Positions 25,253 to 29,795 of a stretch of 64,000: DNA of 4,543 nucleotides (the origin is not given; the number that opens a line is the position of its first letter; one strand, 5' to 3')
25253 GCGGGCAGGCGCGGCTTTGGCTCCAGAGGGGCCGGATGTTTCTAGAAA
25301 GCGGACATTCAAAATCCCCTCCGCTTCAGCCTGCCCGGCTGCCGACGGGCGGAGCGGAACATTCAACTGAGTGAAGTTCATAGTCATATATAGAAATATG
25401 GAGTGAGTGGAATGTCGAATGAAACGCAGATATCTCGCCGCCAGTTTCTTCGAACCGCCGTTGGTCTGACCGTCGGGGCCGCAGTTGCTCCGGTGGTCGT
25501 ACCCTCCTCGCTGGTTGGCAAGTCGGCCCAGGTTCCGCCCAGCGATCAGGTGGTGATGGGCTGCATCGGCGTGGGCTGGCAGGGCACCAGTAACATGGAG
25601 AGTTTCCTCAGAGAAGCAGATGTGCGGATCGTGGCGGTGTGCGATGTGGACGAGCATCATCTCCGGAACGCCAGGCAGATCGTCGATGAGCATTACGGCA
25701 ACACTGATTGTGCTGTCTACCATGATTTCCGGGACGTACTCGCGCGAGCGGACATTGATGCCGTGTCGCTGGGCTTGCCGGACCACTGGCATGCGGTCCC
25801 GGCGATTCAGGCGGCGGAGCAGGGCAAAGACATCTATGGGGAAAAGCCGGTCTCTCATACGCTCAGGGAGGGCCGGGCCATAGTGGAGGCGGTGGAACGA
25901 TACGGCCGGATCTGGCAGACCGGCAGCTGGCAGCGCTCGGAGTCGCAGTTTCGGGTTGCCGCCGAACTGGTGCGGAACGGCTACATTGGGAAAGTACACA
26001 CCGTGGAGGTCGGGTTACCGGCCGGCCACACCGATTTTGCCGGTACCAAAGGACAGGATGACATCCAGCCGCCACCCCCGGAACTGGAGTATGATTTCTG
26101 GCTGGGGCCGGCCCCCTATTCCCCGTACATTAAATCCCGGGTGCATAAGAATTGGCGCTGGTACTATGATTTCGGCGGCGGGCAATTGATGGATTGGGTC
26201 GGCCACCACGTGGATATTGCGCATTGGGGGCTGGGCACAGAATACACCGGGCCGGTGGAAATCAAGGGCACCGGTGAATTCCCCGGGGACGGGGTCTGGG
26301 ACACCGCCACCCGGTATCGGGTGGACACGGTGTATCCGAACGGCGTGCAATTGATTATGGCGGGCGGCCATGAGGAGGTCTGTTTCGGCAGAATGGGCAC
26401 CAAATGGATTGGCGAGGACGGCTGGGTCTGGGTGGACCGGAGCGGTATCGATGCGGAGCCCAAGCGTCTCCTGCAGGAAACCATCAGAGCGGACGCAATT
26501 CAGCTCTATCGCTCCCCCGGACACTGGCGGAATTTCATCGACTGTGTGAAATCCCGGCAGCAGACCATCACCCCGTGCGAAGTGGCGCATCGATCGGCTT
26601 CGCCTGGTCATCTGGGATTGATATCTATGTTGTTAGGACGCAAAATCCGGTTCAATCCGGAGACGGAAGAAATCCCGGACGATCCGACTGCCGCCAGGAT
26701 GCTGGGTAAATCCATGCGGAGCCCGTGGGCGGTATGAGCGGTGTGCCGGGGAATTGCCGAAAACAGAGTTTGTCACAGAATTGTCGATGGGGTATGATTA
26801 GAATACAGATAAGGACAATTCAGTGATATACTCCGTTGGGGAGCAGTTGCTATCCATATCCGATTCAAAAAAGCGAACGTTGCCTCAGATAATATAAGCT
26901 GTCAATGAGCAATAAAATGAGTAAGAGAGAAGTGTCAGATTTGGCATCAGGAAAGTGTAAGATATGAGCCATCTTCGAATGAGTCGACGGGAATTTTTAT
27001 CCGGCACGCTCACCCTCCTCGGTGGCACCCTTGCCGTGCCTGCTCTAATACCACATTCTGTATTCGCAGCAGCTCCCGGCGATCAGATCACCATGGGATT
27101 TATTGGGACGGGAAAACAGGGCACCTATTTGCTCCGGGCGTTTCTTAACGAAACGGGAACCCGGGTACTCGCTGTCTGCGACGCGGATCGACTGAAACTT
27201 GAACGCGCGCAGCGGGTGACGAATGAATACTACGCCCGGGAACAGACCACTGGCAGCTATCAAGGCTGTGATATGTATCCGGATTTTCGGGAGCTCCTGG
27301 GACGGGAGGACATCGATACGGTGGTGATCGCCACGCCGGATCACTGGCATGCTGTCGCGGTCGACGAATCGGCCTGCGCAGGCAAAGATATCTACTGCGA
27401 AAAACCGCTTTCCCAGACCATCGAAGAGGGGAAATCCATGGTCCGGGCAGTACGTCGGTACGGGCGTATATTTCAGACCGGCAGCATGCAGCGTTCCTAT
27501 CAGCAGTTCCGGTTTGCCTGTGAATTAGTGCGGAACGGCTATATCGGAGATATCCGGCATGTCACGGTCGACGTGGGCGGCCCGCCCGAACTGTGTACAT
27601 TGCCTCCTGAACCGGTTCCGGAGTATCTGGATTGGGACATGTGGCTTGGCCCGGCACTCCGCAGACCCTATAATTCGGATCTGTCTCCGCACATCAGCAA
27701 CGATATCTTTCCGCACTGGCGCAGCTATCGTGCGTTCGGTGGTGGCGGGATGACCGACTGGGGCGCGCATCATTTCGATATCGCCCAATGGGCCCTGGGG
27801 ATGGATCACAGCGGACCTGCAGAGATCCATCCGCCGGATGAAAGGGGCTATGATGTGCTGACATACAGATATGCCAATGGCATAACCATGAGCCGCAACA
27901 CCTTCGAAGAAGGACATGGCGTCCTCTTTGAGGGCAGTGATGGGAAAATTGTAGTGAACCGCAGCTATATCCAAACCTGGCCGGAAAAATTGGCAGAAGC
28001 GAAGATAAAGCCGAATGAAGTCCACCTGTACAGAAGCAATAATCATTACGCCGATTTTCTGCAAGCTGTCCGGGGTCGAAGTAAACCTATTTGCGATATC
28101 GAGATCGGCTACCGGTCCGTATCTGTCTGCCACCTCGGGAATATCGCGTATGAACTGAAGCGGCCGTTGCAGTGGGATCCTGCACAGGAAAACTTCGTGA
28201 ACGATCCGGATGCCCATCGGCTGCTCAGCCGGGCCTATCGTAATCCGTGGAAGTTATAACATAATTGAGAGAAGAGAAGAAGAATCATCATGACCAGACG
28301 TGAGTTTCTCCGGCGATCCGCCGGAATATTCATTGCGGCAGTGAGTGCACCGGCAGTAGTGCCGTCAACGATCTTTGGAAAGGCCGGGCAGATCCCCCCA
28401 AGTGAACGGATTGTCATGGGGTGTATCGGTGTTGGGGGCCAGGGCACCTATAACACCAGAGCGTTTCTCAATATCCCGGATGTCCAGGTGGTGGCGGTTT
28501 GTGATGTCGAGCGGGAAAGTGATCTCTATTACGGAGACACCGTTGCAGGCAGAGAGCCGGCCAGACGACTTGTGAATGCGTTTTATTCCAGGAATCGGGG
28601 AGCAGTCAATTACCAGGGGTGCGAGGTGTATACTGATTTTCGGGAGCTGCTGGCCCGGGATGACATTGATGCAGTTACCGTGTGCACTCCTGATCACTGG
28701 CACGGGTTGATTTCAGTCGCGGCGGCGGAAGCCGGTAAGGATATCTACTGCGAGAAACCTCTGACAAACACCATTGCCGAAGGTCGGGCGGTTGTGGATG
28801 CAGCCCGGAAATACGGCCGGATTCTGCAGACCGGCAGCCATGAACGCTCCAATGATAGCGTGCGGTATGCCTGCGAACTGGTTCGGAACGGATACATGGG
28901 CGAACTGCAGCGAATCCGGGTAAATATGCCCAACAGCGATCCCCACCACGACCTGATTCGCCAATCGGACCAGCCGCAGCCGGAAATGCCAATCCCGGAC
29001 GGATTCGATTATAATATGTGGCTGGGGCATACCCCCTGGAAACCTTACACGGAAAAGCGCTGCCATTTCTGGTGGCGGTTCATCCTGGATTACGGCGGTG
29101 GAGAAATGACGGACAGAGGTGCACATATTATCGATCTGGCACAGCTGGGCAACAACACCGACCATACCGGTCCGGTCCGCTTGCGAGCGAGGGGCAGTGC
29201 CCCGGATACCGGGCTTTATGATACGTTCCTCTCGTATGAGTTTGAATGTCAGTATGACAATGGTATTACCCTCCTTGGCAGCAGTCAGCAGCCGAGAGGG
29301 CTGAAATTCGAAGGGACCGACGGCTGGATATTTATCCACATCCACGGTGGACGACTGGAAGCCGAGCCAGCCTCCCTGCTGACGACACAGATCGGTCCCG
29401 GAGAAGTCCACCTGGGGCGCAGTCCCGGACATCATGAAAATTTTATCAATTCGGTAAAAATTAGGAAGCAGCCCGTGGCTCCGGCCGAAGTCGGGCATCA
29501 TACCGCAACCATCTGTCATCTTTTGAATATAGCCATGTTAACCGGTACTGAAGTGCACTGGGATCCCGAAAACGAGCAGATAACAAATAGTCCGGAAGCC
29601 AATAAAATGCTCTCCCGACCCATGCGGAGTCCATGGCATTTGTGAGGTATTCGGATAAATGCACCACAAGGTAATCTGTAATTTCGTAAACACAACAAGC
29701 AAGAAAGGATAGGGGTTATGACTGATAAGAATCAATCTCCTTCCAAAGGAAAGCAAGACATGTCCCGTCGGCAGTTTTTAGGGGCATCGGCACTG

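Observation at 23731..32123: Five tandem Tat-exported Gfo/Idh/MocA oxidoreductases plus a xylose-isomerase-fold lipoprotein: candidate periplasmic oxidation/elimination glycoside-cleaving system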

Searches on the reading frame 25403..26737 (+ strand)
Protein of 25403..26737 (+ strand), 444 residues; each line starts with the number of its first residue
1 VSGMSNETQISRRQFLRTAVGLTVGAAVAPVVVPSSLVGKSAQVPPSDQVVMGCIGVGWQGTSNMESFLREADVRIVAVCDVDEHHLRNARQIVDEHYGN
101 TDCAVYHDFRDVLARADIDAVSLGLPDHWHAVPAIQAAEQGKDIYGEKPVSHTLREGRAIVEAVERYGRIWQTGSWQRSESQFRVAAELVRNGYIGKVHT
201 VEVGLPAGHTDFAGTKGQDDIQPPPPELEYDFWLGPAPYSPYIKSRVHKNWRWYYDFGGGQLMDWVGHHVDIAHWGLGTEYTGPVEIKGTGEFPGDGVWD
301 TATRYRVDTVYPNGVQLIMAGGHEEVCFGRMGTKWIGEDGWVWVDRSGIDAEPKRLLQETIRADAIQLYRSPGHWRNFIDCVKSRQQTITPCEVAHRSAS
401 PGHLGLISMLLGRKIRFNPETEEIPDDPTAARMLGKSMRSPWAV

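Call 3: search_protein_families(library=pfam, proteins=[window:25403-26737:+], max_evalue=0.01)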
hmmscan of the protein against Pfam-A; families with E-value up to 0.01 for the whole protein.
window:25403-26737:+ (444 aa): 5 families
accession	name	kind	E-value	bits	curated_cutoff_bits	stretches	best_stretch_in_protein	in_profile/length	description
PF19051.5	GFO_IDH_MocA_C2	-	4.6e-30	105.4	23.3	1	188-443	10-253/254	Oxidoreductase family, C-terminal alpha/beta domain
PF01408.29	GFO_IDH_MocA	-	3.1e-15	57.4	24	1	53-174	4-119/120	Oxidoreductase family, NAD-binding Rossmann fold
PF22725.1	GFO_IDH_MocA_C3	-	1.3e-07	32.1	27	1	248-303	32-87/124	GFO/IDH/MocA C-terminal domain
PF10518.14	TAT_signal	-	0.001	19.3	22.7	1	9-29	1-21/21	TAT (twin-arginine translocation) pathway signal sequence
PF02423.21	OCD_Mu_crystall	-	0.0069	15.8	24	0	47-118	127-196/314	Ornithine cyclodeaminase/mu-crystallin family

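Call 4: search_protein_families(library=ncbifam, proteins=[window:25403-26737:+], max_evalue=0.01)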
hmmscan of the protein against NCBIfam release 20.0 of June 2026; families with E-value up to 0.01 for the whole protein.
window:25403-26737:+ (444 aa): 10 families
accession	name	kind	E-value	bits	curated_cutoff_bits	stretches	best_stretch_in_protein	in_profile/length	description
NF058561.1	BT_2158_fam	equivalog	5e-44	150.7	750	1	11-286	1-264/487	glycoside 3-dehydrogenase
TIGR04380.1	myo_inos_iolG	equivalog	1.6e-21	76.5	355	1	51-202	3-149/330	inositol 2-dehydrogenase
NF040723.1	UDP-GlcNAcDh_Arch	equivalog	6e-16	58.8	450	1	52-202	3-145/302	UDP-N-acetylglucosamine 3-dehydrogenase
NF052679.1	InsChiInosDhIolG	equivalog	5.2e-13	48.7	540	1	51-199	4-149/343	bifunctional inositol 2-dehydrogenase/D-chiro-inositol 1-dehydrogenase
NF052479.1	LevoglcsnDh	equivalog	1.8e-12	46.7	650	1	78-200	40-156/386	levoglucosan dehydrogenase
NF041392.1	XylDh_Gfo6_Halo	equivalog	2.4e-12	46.3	350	1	47-201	14-166/350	D-xylose 1-dehydrogenase Gfo6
NF058563.1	BT_2159_fam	equivalog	7e-09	35.2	650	1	52-202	3-147/350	disaccharide 3-dehydrogenase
NF008607.0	PRK11579.1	subfamily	8.6e-06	25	330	1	48-202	3-149/346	oxidoreductase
NF007574.0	PRK10206.1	equivalog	1.7e-05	24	352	1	107-203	55-151/345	oxidoreductase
TIGR01409.1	TAT_signal_seq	domain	0.0054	17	16.7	0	10-30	1-21/29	twin-arginine translocation signal domain-containing protein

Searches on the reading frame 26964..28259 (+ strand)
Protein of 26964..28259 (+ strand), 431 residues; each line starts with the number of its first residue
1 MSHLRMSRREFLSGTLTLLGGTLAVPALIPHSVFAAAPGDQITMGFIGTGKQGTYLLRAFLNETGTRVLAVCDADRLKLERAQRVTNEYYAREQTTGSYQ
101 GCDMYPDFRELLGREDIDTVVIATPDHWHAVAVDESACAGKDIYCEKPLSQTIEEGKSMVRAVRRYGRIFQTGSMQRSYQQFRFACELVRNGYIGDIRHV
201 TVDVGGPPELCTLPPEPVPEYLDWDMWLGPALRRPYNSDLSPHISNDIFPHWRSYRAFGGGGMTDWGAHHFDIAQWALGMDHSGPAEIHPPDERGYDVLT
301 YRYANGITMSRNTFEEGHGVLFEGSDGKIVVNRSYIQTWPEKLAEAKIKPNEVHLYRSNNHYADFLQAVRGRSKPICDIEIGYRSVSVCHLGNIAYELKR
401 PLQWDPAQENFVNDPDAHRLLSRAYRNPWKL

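Call 3: search_protein_families(library=pfam, proteins=[window:26964-28259:+], max_evalue=0.01)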
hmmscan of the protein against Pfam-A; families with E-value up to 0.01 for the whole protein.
window:26964-28259:+ (431 aa): 4 families
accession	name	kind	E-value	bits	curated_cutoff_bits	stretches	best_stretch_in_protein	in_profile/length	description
PF19051.5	GFO_IDH_MocA_C2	-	1e-30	107.6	23.3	1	212-430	42-253/254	Oxidoreductase family, C-terminal alpha/beta domain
PF01408.29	GFO_IDH_MocA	-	6.3e-18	66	24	1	43-173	2-119/120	Oxidoreductase family, NAD-binding Rossmann fold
PF22725.1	GFO_IDH_MocA_C3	-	1.1e-08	35.5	27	1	250-286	33-70/124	GFO/IDH/MocA C-terminal domain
PF02894.22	GFO_IDH_MocA_C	-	3.3e-07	30.7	22.9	1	251-389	31-203/218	Oxidoreductase family, C-terminal alpha/beta domain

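Call 4: search_protein_families(library=ncbifam, proteins=[window:26964-28259:+], max_evalue=0.01)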
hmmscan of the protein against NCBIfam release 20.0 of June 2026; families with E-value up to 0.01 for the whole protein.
window:26964-28259:+ (431 aa): 9 families
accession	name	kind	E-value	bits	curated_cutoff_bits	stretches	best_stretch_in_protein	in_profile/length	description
NF058561.1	BT_2158_fam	equivalog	2e-40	138.8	750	1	7-282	1-259/487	glycoside 3-dehydrogenase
TIGR04380.1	myo_inos_iolG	equivalog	4e-23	81.8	355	1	42-202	2-150/330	inositol 2-dehydrogenase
NF052679.1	InsChiInosDhIolG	equivalog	5e-15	55.4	540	1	42-196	3-147/343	bifunctional inositol 2-dehydrogenase/D-chiro-inositol 1-dehydrogenase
NF040723.1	UDP-GlcNAcDh_Arch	equivalog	7.7e-15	55.2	450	1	43-206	2-150/302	UDP-N-acetylglucosamine 3-dehydrogenase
NF052479.1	LevoglcsnDh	equivalog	2.3e-14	52.9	650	1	99-199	56-156/386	levoglucosan dehydrogenase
NF041392.1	XylDh_Gfo6_Halo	equivalog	2.7e-11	42.9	350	1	104-201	70-167/350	D-xylose 1-dehydrogenase Gfo6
NF008607.0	PRK11579.1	subfamily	1.6e-06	27.4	330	1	102-200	50-148/346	oxidoreductase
NF058563.1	BT_2159_fam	equivalog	2.4e-06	26.8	650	1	42-200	1-146/350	disaccharide 3-dehydrogenase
NF007574.0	PRK10206.1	equivalog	3.7e-05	22.9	352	1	91-200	40-149/345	oxidoreductase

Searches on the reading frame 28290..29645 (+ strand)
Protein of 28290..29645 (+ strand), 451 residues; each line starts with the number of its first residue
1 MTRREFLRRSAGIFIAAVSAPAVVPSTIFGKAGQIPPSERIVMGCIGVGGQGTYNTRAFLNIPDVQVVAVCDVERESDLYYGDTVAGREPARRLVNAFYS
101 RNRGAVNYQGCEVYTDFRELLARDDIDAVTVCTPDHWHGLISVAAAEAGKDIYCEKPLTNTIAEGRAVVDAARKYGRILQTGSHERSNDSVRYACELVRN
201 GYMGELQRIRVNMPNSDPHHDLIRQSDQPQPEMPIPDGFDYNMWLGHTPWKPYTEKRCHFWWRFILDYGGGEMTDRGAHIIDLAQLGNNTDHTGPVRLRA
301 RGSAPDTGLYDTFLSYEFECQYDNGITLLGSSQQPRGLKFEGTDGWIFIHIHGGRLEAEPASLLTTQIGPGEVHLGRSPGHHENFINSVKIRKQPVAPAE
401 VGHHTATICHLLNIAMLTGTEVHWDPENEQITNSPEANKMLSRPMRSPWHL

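Call 3: search_protein_families(library=pfam, proteins=[window:28290-29645:+], max_evalue=0.01)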
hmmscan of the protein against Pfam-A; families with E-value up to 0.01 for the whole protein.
window:28290-29645:+ (451 aa): 3 families
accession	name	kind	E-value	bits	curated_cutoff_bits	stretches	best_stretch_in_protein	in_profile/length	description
PF19051.5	GFO_IDH_MocA_C2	-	4.4e-29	102.2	23.3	1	226-450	39-253/254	Oxidoreductase family, C-terminal alpha/beta domain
PF01408.29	GFO_IDH_MocA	-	3.3e-20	73.4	24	1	44-182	4-119/120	Oxidoreductase family, NAD-binding Rossmann fold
PF22725.1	GFO_IDH_MocA_C3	-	0.0013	19.1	27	0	261-288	34-61/124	GFO/IDH/MocA C-terminal domain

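Call 4: search_protein_families(library=ncbifam, proteins=[window:28290-29645:+], max_evalue=0.01)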
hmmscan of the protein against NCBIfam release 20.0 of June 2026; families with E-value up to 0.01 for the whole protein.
window:28290-29645:+ (451 aa): 9 families
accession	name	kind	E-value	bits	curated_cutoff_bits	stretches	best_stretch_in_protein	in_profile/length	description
NF058561.1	BT_2158_fam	equivalog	2.1e-43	148.6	750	2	106-284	75-251/487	glycoside 3-dehydrogenase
NF040723.1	UDP-GlcNAcDh_Arch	equivalog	8.1e-21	74.8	450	1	111-209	47-144/302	UDP-N-acetylglucosamine 3-dehydrogenase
TIGR04380.1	myo_inos_iolG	equivalog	5e-20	71.6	355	1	109-219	48-159/330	inositol 2-dehydrogenase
NF052479.1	LevoglcsnDh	equivalog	7.1e-19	67.7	650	1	107-210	55-158/386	levoglucosan dehydrogenase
NF041392.1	XylDh_Gfo6_Halo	equivalog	2.7e-16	59.3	350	1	114-228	71-183/350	D-xylose 1-dehydrogenase Gfo6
NF052679.1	InsChiInosDhIolG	equivalog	2.3e-12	46.6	540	1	111-211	52-153/343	bifunctional inositol 2-dehydrogenase/D-chiro-inositol 1-dehydrogenase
NF008607.0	PRK11579.1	subfamily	2.4e-09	36.6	330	1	106-209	45-148/346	oxidoreductase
NF007574.0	PRK10206.1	equivalog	1e-08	34.6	352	1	105-212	45-152/345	oxidoreductase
NF058563.1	BT_2159_fam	equivalog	0.00023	20.3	650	1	113-211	50-148/350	disaccharide 3-dehydrogenase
